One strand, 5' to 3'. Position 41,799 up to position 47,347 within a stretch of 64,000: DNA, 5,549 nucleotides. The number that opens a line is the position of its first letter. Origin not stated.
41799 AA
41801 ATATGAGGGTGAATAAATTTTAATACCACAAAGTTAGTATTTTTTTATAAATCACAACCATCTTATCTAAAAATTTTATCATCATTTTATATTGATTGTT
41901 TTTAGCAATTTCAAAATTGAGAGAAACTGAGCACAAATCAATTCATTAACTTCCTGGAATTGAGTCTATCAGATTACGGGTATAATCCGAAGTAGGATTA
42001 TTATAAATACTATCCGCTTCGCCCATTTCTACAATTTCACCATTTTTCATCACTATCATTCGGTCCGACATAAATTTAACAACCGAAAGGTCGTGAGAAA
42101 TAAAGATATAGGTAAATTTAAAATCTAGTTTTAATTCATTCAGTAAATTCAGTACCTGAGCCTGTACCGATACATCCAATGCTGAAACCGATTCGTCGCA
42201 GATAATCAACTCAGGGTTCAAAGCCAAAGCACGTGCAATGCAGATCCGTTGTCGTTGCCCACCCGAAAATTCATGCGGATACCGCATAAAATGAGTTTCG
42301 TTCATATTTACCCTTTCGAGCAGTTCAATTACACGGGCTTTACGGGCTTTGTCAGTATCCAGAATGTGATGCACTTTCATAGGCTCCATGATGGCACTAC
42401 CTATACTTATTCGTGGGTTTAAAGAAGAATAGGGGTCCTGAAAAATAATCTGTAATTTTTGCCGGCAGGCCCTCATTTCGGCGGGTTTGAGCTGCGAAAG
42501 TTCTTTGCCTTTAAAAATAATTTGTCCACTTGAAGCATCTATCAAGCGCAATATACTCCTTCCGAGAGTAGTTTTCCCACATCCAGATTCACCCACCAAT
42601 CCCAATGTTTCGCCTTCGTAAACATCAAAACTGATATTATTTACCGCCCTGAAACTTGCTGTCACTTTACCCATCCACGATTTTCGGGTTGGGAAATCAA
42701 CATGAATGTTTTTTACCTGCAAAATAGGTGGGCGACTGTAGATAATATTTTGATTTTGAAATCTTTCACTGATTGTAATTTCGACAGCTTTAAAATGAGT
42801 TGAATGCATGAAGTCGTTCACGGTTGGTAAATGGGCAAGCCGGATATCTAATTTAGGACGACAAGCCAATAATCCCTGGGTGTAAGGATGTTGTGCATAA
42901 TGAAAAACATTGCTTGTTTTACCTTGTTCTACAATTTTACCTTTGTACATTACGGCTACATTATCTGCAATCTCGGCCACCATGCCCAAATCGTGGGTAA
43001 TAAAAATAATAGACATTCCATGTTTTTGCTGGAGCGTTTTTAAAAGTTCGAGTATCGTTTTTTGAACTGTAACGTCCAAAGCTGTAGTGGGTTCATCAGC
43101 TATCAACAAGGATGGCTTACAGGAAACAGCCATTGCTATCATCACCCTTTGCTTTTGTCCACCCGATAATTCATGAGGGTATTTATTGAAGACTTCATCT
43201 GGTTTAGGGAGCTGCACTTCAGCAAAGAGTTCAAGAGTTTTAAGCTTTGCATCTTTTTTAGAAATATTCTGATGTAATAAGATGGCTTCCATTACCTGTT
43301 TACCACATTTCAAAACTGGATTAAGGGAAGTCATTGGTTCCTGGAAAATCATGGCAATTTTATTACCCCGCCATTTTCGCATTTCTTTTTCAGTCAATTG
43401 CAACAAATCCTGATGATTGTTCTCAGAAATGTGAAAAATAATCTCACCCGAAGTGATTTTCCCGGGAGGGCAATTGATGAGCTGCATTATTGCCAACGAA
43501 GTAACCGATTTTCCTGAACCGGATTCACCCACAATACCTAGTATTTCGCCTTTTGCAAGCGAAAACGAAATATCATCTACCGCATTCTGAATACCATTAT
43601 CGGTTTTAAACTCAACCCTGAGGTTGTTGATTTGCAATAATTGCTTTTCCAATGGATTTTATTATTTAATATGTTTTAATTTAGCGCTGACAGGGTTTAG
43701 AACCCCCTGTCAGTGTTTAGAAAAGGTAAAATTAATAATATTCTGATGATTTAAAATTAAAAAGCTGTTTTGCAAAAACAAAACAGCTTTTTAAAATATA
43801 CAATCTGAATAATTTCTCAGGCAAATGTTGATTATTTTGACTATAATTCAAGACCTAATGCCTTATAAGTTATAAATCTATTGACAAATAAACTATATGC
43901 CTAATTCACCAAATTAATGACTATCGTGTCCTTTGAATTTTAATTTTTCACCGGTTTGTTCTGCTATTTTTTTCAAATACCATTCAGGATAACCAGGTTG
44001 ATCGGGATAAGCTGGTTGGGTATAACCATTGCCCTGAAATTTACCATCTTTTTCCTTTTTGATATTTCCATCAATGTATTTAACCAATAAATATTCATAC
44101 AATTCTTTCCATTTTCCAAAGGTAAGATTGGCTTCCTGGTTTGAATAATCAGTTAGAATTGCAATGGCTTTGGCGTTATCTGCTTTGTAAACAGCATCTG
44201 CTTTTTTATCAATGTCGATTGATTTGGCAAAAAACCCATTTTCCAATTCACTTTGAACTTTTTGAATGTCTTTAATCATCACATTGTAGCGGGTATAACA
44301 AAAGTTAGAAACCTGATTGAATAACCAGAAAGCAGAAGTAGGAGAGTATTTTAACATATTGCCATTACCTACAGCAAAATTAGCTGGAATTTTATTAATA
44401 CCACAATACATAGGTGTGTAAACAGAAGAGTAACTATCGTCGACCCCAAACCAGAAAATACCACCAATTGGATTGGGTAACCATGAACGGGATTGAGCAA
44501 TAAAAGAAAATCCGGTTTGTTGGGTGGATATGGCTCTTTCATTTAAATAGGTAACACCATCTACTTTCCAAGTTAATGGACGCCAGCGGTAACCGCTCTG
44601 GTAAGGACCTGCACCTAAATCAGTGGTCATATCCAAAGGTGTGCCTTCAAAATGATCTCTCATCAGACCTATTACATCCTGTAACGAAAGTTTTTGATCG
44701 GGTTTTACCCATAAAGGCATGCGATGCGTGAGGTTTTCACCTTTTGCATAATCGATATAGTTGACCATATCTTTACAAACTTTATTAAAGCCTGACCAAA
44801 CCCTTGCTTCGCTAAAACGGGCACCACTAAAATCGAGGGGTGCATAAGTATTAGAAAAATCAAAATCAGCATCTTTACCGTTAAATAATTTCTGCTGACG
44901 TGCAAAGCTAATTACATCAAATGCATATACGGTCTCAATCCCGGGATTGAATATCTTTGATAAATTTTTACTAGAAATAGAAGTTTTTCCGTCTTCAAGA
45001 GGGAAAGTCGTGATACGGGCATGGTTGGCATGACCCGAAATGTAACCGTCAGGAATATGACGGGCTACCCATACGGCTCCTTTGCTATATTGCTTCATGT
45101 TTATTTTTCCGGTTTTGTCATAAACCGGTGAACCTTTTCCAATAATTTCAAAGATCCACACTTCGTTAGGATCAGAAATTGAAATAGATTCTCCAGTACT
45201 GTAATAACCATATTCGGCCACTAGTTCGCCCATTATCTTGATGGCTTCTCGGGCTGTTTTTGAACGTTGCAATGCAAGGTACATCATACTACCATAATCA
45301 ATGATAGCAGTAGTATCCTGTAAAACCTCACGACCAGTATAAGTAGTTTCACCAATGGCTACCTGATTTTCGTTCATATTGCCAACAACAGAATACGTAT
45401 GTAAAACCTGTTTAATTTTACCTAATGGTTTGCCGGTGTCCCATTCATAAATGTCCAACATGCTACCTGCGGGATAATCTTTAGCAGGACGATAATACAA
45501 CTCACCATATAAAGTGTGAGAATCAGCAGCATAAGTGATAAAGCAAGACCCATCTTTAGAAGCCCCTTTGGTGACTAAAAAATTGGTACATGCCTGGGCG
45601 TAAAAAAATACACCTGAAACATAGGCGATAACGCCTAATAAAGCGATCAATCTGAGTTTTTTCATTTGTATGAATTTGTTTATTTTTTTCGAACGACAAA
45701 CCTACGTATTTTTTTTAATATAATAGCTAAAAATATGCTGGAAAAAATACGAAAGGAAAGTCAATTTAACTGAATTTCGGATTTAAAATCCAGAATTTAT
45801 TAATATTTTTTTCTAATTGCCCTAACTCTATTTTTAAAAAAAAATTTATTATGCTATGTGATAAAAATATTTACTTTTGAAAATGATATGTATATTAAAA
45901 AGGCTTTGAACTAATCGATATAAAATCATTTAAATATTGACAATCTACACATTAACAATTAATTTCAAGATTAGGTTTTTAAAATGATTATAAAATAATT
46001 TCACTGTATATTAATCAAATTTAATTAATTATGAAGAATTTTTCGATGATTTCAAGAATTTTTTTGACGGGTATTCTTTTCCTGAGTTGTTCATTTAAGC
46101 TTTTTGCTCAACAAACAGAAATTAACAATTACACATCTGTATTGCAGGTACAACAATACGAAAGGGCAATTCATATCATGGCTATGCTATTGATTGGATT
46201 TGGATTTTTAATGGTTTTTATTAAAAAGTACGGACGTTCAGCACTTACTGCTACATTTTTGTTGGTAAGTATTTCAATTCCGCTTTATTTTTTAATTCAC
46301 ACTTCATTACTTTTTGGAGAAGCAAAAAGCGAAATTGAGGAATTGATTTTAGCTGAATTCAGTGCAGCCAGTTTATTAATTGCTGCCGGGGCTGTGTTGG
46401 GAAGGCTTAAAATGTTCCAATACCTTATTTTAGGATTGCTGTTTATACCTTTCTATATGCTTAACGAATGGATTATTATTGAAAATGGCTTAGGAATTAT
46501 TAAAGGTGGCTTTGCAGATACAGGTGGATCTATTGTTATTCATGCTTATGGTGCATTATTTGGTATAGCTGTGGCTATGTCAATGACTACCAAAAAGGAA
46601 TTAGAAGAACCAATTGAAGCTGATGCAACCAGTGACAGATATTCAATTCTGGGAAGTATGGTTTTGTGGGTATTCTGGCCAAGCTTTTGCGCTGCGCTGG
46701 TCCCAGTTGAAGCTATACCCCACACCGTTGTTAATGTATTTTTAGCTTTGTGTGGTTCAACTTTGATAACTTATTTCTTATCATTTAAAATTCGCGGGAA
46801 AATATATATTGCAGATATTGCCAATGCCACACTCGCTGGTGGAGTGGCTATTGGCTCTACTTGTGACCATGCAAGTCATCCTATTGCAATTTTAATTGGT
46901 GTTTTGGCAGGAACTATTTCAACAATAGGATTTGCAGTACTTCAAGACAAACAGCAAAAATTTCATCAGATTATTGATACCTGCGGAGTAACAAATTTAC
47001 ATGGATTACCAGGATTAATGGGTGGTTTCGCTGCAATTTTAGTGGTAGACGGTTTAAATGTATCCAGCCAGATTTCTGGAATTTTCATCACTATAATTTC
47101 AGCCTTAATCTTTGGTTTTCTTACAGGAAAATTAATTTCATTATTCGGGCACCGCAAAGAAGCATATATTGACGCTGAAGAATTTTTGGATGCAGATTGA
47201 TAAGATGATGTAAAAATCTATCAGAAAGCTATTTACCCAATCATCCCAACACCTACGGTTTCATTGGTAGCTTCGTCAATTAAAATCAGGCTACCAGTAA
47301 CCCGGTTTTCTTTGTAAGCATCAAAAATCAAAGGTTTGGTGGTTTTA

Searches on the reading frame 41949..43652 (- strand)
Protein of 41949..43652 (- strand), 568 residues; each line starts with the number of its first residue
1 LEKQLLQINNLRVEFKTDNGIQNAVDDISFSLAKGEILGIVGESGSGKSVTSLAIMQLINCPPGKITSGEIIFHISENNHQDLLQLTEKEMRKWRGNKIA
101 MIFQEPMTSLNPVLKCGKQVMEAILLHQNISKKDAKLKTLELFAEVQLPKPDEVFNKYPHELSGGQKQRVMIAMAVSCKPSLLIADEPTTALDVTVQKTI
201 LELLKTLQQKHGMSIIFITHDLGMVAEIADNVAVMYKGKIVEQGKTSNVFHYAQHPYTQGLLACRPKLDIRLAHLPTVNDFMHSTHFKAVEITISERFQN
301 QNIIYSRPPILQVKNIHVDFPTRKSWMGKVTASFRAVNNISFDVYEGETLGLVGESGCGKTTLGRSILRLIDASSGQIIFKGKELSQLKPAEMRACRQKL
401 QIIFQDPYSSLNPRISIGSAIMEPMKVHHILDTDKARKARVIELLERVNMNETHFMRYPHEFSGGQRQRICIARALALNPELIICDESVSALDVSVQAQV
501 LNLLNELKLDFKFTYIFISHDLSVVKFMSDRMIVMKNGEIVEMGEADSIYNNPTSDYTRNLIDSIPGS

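Call 37: search_protein_families(library=pfam, proteins=[window:41949-43652:-], max_evalue=0.001)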
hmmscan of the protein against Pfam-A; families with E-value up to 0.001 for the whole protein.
window:41949-43652:- (568 aa): 12 families
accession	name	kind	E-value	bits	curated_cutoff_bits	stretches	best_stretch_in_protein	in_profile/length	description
PF00005.33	ABC_tran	-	5.6e-64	215.3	25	2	337-488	1-135/137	ABC transporter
PF02463.25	SMC_N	-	1.7e-17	64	40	2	349-533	26-209/220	RecF/RecN/SMC N terminal domain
PF08352.17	oligo_HPY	-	5.3e-13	49.6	27.1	1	241-278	1-38/65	Oligopeptide/dipeptide transporter, C-terminal region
PF13304.12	AAA_21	-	7.9e-08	33.1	27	1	159-225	235-303/304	AAA domain, putative AbiEii toxin, Type IV TA system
PF13401.12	AAA_22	-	3.4e-07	31.1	27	0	352-386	10-45/130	AAA domain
PF00485.24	PRK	-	4.4e-06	27.1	22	0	37-94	1-58/196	Phosphoribulokinase / Uridine kinase family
PF00004.35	AAA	-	4.2e-05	24.4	21.2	0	352-386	3-35/131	ATPase family associated with various cellular activities (AAA)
PF07728.20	AAA_5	-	6.6e-05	23.4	22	0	352-374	4-26/139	AAA domain (dynein-related subfamily)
PF00006.31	ATP-synt_ab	-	7.2e-05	22.9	29.5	0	342-373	9-40/213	ATP synthase alpha/beta family, nucleotide-binding domain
PF13191.12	AAA_16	-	7.6e-05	23.7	32.6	0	349-382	26-58/167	AAA ATPase domain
PF13555.12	AAA_29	-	0.00025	21.2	27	0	35-61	23-48/61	P-loop containing region of AAA domain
PF00931.28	NB-ARC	-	0.00067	19.4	23.5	0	347-370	18-41/248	NB-ARC domain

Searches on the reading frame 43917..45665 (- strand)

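Call 37: search_protein_families(library=pfam, proteins=[window:43917-45665:-], max_evalue=0.001)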
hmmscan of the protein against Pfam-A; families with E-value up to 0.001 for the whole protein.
window:43917-45665:- (583 aa): 1 family
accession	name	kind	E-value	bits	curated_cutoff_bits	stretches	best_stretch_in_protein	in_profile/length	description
PF03577.20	Peptidase_C69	-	4.7e-76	256.8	23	1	60-472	59-401/402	Peptidase family C69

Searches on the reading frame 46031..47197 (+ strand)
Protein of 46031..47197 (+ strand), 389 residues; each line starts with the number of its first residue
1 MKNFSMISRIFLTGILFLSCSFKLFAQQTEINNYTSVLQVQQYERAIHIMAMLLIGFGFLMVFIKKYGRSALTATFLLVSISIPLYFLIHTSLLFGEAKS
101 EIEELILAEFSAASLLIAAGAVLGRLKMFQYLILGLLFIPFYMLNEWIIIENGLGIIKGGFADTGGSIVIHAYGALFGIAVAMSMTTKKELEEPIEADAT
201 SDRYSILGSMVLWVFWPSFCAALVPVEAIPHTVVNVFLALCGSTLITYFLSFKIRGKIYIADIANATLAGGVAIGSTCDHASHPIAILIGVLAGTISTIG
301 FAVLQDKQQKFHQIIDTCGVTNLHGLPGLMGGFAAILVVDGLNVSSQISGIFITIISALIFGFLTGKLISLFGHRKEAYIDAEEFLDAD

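Call 37: search_protein_families(library=pfam, proteins=[window:46031-47197:+], max_evalue=0.001)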
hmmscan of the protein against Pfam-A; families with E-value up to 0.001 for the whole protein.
window:46031-47197:+ (389 aa): 1 family
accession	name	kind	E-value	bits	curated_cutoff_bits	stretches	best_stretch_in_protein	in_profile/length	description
PF00909.26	Ammonium_transp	-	3e-45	155.1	23.2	1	42-372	36-375/399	Ammonium Transporter Family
